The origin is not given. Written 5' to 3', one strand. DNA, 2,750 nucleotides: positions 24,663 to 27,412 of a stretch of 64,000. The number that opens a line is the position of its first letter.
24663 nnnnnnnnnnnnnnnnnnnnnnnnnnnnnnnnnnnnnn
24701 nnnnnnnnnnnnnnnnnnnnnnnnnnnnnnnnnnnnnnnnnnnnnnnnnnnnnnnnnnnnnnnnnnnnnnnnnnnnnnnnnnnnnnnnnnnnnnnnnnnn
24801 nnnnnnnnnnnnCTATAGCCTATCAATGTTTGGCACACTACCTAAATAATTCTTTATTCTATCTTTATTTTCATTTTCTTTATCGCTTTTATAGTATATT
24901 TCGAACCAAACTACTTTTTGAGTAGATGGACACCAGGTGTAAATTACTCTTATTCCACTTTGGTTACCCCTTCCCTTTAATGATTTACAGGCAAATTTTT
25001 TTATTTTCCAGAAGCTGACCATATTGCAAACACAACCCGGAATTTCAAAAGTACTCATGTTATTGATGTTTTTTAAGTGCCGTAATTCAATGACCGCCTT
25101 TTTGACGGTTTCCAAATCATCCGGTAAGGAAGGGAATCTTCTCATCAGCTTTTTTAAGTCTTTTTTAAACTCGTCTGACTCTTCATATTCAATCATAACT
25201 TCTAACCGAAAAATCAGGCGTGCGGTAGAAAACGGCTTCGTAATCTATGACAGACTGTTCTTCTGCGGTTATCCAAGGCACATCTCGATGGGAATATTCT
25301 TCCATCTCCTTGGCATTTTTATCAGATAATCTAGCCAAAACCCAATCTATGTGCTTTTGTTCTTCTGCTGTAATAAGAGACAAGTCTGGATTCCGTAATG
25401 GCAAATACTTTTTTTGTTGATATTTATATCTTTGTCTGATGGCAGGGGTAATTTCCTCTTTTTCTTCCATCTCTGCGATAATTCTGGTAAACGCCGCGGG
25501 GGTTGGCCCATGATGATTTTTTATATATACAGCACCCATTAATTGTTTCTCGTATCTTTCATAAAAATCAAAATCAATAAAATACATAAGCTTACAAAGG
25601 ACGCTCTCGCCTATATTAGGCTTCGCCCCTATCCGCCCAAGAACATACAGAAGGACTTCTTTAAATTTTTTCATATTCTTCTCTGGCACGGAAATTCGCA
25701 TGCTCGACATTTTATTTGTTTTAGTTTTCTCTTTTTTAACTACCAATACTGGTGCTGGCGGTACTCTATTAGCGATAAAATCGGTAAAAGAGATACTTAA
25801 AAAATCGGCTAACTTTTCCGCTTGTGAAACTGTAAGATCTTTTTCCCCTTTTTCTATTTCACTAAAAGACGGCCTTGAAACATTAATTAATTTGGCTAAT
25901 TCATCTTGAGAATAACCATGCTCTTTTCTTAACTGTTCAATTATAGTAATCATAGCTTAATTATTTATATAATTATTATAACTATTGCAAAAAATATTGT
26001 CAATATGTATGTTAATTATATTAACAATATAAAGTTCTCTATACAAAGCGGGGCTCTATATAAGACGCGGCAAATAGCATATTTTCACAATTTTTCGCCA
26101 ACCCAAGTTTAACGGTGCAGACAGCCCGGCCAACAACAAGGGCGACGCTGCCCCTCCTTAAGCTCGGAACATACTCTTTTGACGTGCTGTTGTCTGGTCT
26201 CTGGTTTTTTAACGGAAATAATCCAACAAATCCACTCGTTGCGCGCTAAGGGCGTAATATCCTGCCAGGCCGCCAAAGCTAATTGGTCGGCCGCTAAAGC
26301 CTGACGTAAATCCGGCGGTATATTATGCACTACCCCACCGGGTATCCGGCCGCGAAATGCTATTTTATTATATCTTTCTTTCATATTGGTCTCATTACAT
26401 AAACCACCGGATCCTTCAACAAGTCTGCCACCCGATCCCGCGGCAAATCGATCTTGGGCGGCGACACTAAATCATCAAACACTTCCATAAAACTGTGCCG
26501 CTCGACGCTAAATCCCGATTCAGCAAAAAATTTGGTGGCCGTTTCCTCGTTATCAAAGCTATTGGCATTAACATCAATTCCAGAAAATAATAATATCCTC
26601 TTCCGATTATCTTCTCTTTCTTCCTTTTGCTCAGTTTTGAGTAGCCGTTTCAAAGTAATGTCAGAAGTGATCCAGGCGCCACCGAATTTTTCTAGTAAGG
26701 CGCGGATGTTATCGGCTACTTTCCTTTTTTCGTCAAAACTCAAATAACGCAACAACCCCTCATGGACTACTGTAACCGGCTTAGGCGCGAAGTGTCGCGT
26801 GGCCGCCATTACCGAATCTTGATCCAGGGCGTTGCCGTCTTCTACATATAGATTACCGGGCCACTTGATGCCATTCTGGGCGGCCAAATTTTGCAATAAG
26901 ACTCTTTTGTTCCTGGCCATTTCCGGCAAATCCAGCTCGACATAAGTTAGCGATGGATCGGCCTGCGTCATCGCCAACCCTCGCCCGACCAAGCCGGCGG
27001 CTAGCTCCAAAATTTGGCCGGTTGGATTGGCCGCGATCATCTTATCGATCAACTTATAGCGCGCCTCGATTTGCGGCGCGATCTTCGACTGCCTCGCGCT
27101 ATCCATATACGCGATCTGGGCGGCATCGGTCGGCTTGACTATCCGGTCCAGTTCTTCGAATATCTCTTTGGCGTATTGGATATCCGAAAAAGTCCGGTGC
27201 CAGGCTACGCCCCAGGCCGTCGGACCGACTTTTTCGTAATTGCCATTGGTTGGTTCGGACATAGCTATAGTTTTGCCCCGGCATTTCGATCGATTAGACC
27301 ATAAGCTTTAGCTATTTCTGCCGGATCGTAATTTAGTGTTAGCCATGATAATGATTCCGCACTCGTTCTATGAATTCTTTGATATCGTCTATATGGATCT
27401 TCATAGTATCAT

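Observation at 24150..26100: AT-rich three-gene islet: XRE-Panacea antitoxin, RelE/ParE-like toxin and a membrane-anchored protein of unknown function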

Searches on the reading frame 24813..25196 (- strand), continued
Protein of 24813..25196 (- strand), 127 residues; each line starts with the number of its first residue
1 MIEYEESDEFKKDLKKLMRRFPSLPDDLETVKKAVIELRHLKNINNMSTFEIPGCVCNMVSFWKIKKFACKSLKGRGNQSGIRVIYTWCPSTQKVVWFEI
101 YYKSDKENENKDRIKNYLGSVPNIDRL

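Call 79: search_protein_families(library=pfam, proteins=[L048:4369-5070:+, L079:4360-5130:+, L060:759-1550:+, L018:4396-5979:+, L051:4375-5970:+, L071:4511-5269:+, L009:1560-1991:+, L052:4380-4982:+, L083:4404-5045:+, L029:4399-4803:+], max_evalue=0.001)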
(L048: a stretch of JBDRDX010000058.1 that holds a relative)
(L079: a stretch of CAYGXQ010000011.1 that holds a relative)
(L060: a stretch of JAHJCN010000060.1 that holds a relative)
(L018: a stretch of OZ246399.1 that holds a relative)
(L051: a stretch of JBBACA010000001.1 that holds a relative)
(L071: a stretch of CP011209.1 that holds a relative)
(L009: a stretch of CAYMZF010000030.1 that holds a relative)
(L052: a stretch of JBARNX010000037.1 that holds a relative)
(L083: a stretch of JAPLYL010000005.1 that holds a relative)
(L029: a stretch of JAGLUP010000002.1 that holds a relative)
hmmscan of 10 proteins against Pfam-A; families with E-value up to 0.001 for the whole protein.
L048:4369-5070:+ (233 aa): 1 family
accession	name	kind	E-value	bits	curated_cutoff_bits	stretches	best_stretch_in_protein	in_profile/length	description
PF12705.13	PDDEXK_1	-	3.2e-11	44.1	22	1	3-227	1-242/247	PD-(D/E)XK nuclease superfamily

L079:4360-5130:+ (256 aa): 1 family
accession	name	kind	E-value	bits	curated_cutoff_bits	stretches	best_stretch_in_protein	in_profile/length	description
PF12705.13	PDDEXK_1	-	1.5e-14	55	22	1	92-244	91-244/247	PD-(D/E)XK nuclease superfamily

L060:759-1550:+ (263 aa): 1 family
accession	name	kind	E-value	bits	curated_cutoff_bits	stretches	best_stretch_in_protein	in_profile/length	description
PF12705.13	PDDEXK_1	-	1.1e-12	48.9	22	1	146-257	137-243/247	PD-(D/E)XK nuclease superfamily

L018:4396-5979:+ (527 aa): 6 families
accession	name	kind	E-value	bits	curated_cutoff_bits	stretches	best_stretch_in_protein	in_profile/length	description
PF05746.21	DALR_1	-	3.2e-37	127.6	22.3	1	411-527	1-117/117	DALR anticodon binding domain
PF00750.26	tRNA-synt_1d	-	3.1e-22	79.4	23.3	2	215-373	142-297/349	tRNA synthetases class I (R), catalytic domain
PF03485.21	Arg_tRNA_synt_N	-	5.3e-20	72.3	21.5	1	13-93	2-85/85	Arginyl tRNA synthetase N terminal domain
PF01406.26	tRNA-synt_1e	-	1.5e-07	31.5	27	0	355-395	252-292/301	tRNA synthetases class I (C) catalytic domain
PF09334.17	tRNA-synt_1g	-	6.7e-07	28.8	20.1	0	217-270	71-124/391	tRNA synthetases class I (M)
PF01921.24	tRNA-synt_1f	-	0.00059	19.3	27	0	349-397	276-323/360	tRNA synthetases class I (K)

L051:4375-5970:+ (531 aa): 5 families
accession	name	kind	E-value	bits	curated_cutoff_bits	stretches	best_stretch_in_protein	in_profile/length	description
PF05746.21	DALR_1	-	5e-36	123.8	22.3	1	415-531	1-117/117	DALR anticodon binding domain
PF03485.21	Arg_tRNA_synt_N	-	2.1e-22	79.9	21.5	1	17-97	2-85/85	Arginyl tRNA synthetase N terminal domain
PF00750.26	tRNA-synt_1d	-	3.1e-18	66.3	23.3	2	222-377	145-297/349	tRNA synthetases class I (R), catalytic domain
PF09334.17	tRNA-synt_1g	-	7.2e-07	28.7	20.1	0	359-399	326-367/391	tRNA synthetases class I (M)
PF01406.26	tRNA-synt_1e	-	4e-06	26.9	27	0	359-401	252-294/301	tRNA synthetases class I (C) catalytic domain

L071:4511-5269:+ (252 aa): 8 families
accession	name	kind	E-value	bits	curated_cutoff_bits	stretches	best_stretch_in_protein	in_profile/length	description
PF00005.33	ABC_tran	-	6.1e-26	92.1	25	1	20-161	2-125/137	ABC transporter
PF13304.12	AAA_21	-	2.4e-12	48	27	2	138-215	231-303/304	AAA domain, putative AbiEii toxin, Type IV TA system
PF02463.25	SMC_N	-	4.6e-10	39.7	40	1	28-218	23-205/220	RecF/RecN/SMC N terminal domain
PF13175.12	AAA_15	-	1.3e-08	35.3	32.1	0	120-207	278-366/374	AAA ATPase domain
PF12399.14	BCA_ABC_TP_C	-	2.8e-08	33.6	25.5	1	229-252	1-24/27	Branched-chain amino acid ATP-binding cassette transporter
PF13476.12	AAA_23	-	2.4e-06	28.8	27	1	14-59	5-49/201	AAA domain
PF13166.12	AAA_13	-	0.00041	19.6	36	0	33-67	20-60/713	AAA domain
PF03193.22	RsgA_GTPase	-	0.00098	19.4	30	0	18-75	96-150/174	RsgA GTPase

L009:1560-1991:+ (143 aa): 7 families
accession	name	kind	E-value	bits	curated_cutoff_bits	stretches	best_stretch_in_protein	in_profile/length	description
PF00583.31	Acetyltransf_1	-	3.5e-18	66.4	20.7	1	24-131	11-116/116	Acetyltransferase (GNAT) family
PF13508.13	Acetyltransf_7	-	1.1e-12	48.5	27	1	49-131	4-82/84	Acetyltransferase (GNAT) domain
PF13673.13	Acetyltransf_10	-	9.4e-08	32.5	23.6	1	50-131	33-107/128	Acetyltransferase (GNAT) domain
PF13527.13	Acetyltransf_9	-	1.7e-07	31.8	25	1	2-116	2-113/127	Acetyltransferase (GNAT) domain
PF13420.13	Acetyltransf_4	-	2.5e-05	24.8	24.3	1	2-129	1-132/155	Acetyltransferase (GNAT) domain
PF14542.12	Acetyltransf_CG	-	7.9e-05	23.2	30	1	51-106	2-55/80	GCN5-related N-acetyl-transferase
PF13302.13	Acetyltransf_3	-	0.00072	20.7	25.4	1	2-128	4-134/138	Acetyltransferase (GNAT) domain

L052:4380-4982:+ (200 aa): 1 family
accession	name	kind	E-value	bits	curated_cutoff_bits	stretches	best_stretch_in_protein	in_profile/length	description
PF01966.28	HD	-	0.00025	21.8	22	1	41-124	20-113/116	HD domain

L083:4404-5045:+ (213 aa): 1 family
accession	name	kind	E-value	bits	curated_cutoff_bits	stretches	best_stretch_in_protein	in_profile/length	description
PF13412.12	HTH_24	-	0.00012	22.1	21.9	1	158-199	7-48/48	Winged helix-turn-helix DNA-binding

L029:4399-4803:+ (134 aa): 2 families
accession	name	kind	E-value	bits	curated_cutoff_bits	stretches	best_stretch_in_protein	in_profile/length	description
PF00293.34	NUDIX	-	6.7e-21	75.1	21.1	1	9-115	4-119/134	NUDIX domain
PF14815.12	NUDIX_4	-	7.7e-05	22.9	35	1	11-114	2-100/113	NUDIX domain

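Call 80: search_protein_families(library=pfam, proteins=[L010:3238-4008:+, L018:3226-4005:+, L035:3172-3999:+, L053:3235-4011:+, L026:3217-4005:+, L076:3217-3999:+, L057:763-1644:+, L066:3223-4005:+], max_evalue=0.00001)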
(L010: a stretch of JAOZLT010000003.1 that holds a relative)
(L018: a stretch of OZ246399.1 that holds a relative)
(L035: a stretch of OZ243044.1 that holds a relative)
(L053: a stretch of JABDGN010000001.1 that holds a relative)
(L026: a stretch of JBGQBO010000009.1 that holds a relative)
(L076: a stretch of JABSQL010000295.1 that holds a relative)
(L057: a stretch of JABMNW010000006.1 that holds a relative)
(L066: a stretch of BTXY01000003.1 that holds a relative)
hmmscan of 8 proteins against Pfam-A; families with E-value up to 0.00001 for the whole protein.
L010:3238-4008:+ (256 aa): 3 families
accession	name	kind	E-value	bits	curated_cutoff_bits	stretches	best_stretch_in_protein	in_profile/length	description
PF13274.11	SocA_Panacea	-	4.4e-17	63.5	25.7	1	120-228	1-112/113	Antitoxin SocA-like, Panacea domain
PF12844.13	HTH_19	-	6.7e-10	39.2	30.2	1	4-60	3-59/64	Helix-turn-helix domain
PF01381.28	HTH_3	-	1.5e-09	38.2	23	1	5-59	1-55/55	Helix-turn-helix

L018:3226-4005:+ (259 aa): 4 families
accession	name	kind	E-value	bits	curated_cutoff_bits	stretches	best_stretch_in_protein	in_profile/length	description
PF13274.11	SocA_Panacea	-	1.7e-15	58.3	25.7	1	120-229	2-112/113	Antitoxin SocA-like, Panacea domain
PF01381.28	HTH_3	-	2.9e-14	53.3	23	1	8-60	3-55/55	Helix-turn-helix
PF12844.13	HTH_19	-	5.7e-10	39.4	30.2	1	3-65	1-63/64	Helix-turn-helix domain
PF13443.12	HTH_26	-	2e-06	28.4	22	0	10-62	6-59/63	Cro/C1-type HTH DNA-binding domain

L035:3172-3999:+ (275 aa): 4 families
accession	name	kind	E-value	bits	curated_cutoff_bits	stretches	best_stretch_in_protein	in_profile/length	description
PF13274.11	SocA_Panacea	-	3e-18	67.2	25.7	1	138-246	1-112/113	Antitoxin SocA-like, Panacea domain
PF01381.28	HTH_3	-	4.1e-15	56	23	1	21-75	1-55/55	Helix-turn-helix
PF13560.12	HTH_31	-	1.7e-10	41.5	27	1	21-72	6-58/64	Helix-turn-helix domain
PF13443.12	HTH_26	-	3.1e-06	27.8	22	0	21-72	2-54/63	Cro/C1-type HTH DNA-binding domain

L053:3235-4011:+ (258 aa): 3 families
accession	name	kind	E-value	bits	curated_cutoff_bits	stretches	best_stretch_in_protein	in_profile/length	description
PF13274.11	SocA_Panacea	-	6.2e-18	66.2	25.7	1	120-227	2-112/113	Antitoxin SocA-like, Panacea domain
PF01381.28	HTH_3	-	3.6e-09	37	23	1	5-58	1-54/55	Helix-turn-helix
PF13560.12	HTH_31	-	7.7e-06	26.6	27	0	4-50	5-52/64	Helix-turn-helix domain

L026:3217-4005:+ (262 aa): 4 families
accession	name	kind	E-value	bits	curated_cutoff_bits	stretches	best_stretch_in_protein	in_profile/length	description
PF01381.28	HTH_3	-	4.8e-16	59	23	1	6-58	1-53/55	Helix-turn-helix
PF13274.11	SocA_Panacea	-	2.7e-14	54.5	25.7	1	120-230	1-112/113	Antitoxin SocA-like, Panacea domain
PF12844.13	HTH_19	-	2.5e-12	47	30.2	1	4-58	2-56/64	Helix-turn-helix domain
PF13560.12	HTH_31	-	3.4e-10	40.5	27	1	2-56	2-57/64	Helix-turn-helix domain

L076:3217-3999:+ (260 aa): 4 families
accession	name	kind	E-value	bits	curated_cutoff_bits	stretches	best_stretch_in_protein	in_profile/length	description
PF13274.11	SocA_Panacea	-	1.8e-15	58.2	25.7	1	120-228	1-112/113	Antitoxin SocA-like, Panacea domain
PF01381.28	HTH_3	-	1.6e-11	44.5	23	1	6-58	1-53/55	Helix-turn-helix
PF12844.13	HTH_19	-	7.6e-08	32.6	30.2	1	3-65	1-63/64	Helix-turn-helix domain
PF13560.12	HTH_31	-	1.2e-07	32.4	27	1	2-57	2-58/64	Helix-turn-helix domain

L057:763-1644:+ (293 aa): 5 families
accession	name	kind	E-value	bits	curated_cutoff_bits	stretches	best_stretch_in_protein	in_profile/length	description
PF13274.11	SocA_Panacea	-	1.4e-15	58.6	25.7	1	151-261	1-112/113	Antitoxin SocA-like, Panacea domain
PF01381.28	HTH_3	-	5e-13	49.3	23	1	38-90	1-53/55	Helix-turn-helix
PF13560.12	HTH_31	-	4.1e-07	30.7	27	1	36-86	4-55/64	Helix-turn-helix domain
PF13443.12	HTH_26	-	9.7e-07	29.4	22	0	39-94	3-59/63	Cro/C1-type HTH DNA-binding domain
PF12844.13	HTH_19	-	1.3e-06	28.7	30.2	1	38-88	4-54/64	Helix-turn-helix domain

L066:3223-4005:+ (260 aa): 3 families
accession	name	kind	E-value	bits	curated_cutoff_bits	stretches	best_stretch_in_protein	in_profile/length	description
PF13274.11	SocA_Panacea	-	4.3e-16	60.3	25.7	1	120-230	1-112/113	Antitoxin SocA-like, Panacea domain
PF01381.28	HTH_3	-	3.2e-14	53.1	23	1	6-60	1-55/55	Helix-turn-helix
PF12844.13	HTH_19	-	1.2e-10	41.6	30.2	1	5-64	3-62/64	Helix-turn-helix domain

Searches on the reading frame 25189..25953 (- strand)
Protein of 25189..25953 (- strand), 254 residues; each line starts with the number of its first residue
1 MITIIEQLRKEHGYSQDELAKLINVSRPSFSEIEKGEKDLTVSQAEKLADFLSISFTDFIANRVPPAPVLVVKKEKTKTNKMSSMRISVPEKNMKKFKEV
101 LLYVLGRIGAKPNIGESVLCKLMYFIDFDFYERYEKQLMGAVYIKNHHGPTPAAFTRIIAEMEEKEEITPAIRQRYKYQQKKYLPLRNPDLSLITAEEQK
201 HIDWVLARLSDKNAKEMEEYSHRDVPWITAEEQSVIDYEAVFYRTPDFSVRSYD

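Call 3: search_protein_families(library=pfam, proteins=[window:25189-25953:-], max_evalue=0.1)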
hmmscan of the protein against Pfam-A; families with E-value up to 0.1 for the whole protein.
window:25189-25953:- (254 aa): 11 families
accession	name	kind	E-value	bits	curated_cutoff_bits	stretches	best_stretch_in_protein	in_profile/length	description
PF13274.11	SocA_Panacea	-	5e-17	63.3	25.7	1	119-227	1-112/113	Antitoxin SocA-like, Panacea domain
PF01381.28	HTH_3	-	5.5e-13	49.2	23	1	5-59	1-55/55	Helix-turn-helix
PF13560.12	HTH_31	-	1.2e-07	32.3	27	1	7-52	8-54/64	Helix-turn-helix domain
PF13443.12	HTH_26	-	1.9e-07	31.6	22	1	5-60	2-58/63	Cro/C1-type HTH DNA-binding domain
PF12844.13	HTH_19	-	1.5e-05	25.2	30.2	1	5-59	4-58/64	Helix-turn-helix domain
PF13744.12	HTH_37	-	0.00011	22.4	27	1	3-38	21-56/80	Helix-turn-helix domain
PF20432.4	Xre-like-HTH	-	0.0054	17.4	25.8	1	13-51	23-61/63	Antitoxin Xre-like helix-turn-helix domain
PF08279.18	HTH_11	-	0.026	14.8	25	0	3-27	4-29/55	HTH domain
PF01047.28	MarR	-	0.033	14.5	24.6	0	4-32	8-36/59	MarR family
PF13412.12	HTH_24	-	0.033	14.2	21.9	0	4-30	8-34/48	Winged helix-turn-helix DNA-binding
PF13545.12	HTH_Crp_2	-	0.093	13.2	27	0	14-33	23-42/70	Crp-like helix-turn-helix domain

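Call 4: search_protein_families(library=ncbifam, proteins=[window:25189-25953:-], max_evalue=0.1)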
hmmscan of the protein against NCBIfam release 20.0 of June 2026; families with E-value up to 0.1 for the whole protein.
window:25189-25953:- (254 aa): 23 families
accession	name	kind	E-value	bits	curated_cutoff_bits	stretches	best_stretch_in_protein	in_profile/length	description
NF041951.1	phage_RstR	subfamily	1e-08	35.4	80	1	5-63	7-64/108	RstR family transcriptional repressor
TIGR03070.1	couple_hipB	subfamily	2.7e-07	30.5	71.65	1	4-52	6-54/58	type II toxin-antitoxin system Y4mF family antitoxin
NF003162.0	PRK04140.1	equivalog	3.1e-06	26.5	263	1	5-71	131-191/317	transcriptional regulator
NF047948.1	male_kill_WMK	equivalog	2.4e-05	23.9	300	1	5-63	10-68/300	WO male-killing family protein Wmk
NF007408.0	PRK09943.1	equivalog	6.7e-05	22.5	211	1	5-76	12-84/185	HTH-type transcriptional regulator PuuR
NF041575.1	antitoxPezA_Strep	equivalog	0.00021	21.3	290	1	5-62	6-63/158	type II toxin-antitoxin system antitoxin PezA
NF007257.0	PRK09706.1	subfamily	0.00036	20.4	101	1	5-60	10-65/135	transcriptional repressor DicA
TIGR03830.1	CxxCG_CxxCG_HTH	subfamily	0.00039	20.2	61.8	1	5-39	70-104/127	type II TA system antitoxin MqsA family protein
TIGR00270.2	TIGR00270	equivalog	0.00044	20.1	110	1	4-58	79-133/159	multiprotein bridging factor aMBF1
NF038139.1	Reg_Aceta_RamB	equivalog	0.0017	17.1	700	1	5-59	7-61/465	acetate metabolism transcriptional regulator RamB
TIGR02607.1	antidote_HigA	equivalog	0.0034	17.2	47.7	1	12-54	19-61/81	HigA family addiction module antitoxin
NF006015.0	PRK08154.1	subfamily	0.0035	16.6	204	1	5-73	35-104/314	anaerobic benzoate catabolism transcriptional regulator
NF049845.1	Xre_ParS_antitoxin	subfamily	0.0041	17.2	90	1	4-53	6-55/112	type II RES/Xre toxin-antitoxin system antitoxin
NF003055.0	PRK03975.1-2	equivalog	0.0049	16.6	122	1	7-39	19-50/140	putative transcriptional regulator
NF041493.1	MobT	equivalog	0.0082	15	600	1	7-52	3-48/383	MobT family relaxase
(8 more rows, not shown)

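Call 5: search_protein_families(library=padloc, proteins=[window:25189-25953:-], max_evalue=0.1)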
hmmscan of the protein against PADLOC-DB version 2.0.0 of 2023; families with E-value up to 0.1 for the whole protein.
window:25189-25953:- (254 aa): 17 families
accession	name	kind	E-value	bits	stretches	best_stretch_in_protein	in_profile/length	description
PDLC02926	HTH_VI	-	2.2e-10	38.6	1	4-57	5-58/92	-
PDLC04775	PDC-M69A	-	7.5e-08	30.9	1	5-63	13-70/113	-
PDLC03665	Control_protein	-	3.6e-07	28.4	1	5-61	13-70/77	control protein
PDLC04142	capH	-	2.6e-06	26.5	1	5-65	11-70/103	capH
PDLC03953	RmrA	-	1.9e-05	22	1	5-82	10-88/373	-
PDLC03536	REase_II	-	7.4e-05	20.5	1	5-61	15-71/237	Type II restriction enzyme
PDLC03951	RmrA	-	0.00014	19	1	5-61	13-69/400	-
PDLC03952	RmrA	-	0.00016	18.6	1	6-65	28-87/395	-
PDLC03949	RmrA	-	0.00033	17.6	1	8-65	10-67/363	-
PDLC03954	RmrA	-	0.00046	17.2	1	6-63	16-73/380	-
PDLC03668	Control_protein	-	0.00052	18.5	1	4-55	12-63/79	control protein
PDLC03666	Control_protein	-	0.0019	16.6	1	6-55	12-61/77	control protein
PDLC03945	RmrA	-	0.0025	15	1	5-68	7-70/394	-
PDLC03947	RmrA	-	0.0063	13.4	1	6-60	17-71/383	-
PDLC04760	PDC-M64C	-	0.0066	14.8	1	4-56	30-82/93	-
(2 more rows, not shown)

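Call 6: search_protein_families(library=phrogs, proteins=[window:25189-25953:-], max_evalue=0.1)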
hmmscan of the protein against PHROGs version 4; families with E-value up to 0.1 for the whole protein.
window:25189-25953:- (254 aa): 29 families (the best 25 are shown)
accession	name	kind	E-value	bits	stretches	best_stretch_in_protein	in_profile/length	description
phrog_8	-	transcription regulation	9.8e-13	49.2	1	4-175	80-276/346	transcriptional regulator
phrog_3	-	transcription regulation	2.5e-12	48.3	1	3-143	91-206/430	transcriptional repressor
phrog_1281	-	unknown function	6e-12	46.6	1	92-235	5-140/195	-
phrog_2967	-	transcription regulation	1.3e-10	42.2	1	4-66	14-76/225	transcriptional regulator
phrog_2439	-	transcription regulation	2.5e-10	40.8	1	4-83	11-90/367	transcriptional regulator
phrog_5823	-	transcription regulation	1.2e-07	32.2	1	5-63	11-70/404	transcriptional regulator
phrog_2328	-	transcription regulation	1.1e-06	29.4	1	8-67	23-82/128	transcriptional repressor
phrog_10390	-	unknown function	3.3e-06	27.8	1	8-239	67-285/299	-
phrog_1373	-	transcription regulation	6.4e-06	27.2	1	5-56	68-119/166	transcriptional regulator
phrog_6831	-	transcription regulation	1.7e-05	25.7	1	3-51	9-57/68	transcriptional regulator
phrog_4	-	transcription regulation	1.7e-05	25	1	5-60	141-192/400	transcriptional repressor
phrog_4583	-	transcription regulation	3.7e-05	24.7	1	3-63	13-73/81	transcriptional repressor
phrog_2339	-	DNA, RNA and nucleotide metabolism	4.2e-05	24.5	1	2-42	27-68/98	HTH DNA binding protein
phrog_7241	-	transcription regulation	4.7e-05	24.4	1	5-57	66-118/122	transcriptional regulator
phrog_1994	-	DNA, RNA and nucleotide metabolism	0.00011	23.2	1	5-57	4-56/170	DNA binding protein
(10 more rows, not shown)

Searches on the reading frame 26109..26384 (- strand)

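Call 3: search_protein_families(library=pfam, proteins=[window:26109-26384:-], max_evalue=0.1)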
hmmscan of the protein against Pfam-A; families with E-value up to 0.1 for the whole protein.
window:26109-26384:- (91 aa): 2 families
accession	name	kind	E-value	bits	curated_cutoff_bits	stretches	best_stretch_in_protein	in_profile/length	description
PF13376.11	OmdA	-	5.6e-19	68.3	25.6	1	22-78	4-60/60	Bacteriocin-protection, YdeI or OmpD-Associated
PF07756.17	DUF1612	-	0.035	14.8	30.1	1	19-79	23-81/127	Protein of unknown function (DUF1612)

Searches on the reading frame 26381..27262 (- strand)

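Call 3: search_protein_families(library=pfam, proteins=[window:26381-27262:-], max_evalue=0.1)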
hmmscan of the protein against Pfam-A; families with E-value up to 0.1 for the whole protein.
window:26381-27262:- (293 aa): 1 family
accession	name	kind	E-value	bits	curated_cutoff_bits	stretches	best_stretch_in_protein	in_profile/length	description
PF04072.20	LCM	-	1.6e-07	31.8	22.3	1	51-186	51-186/187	Leucine carboxyl methyltransferase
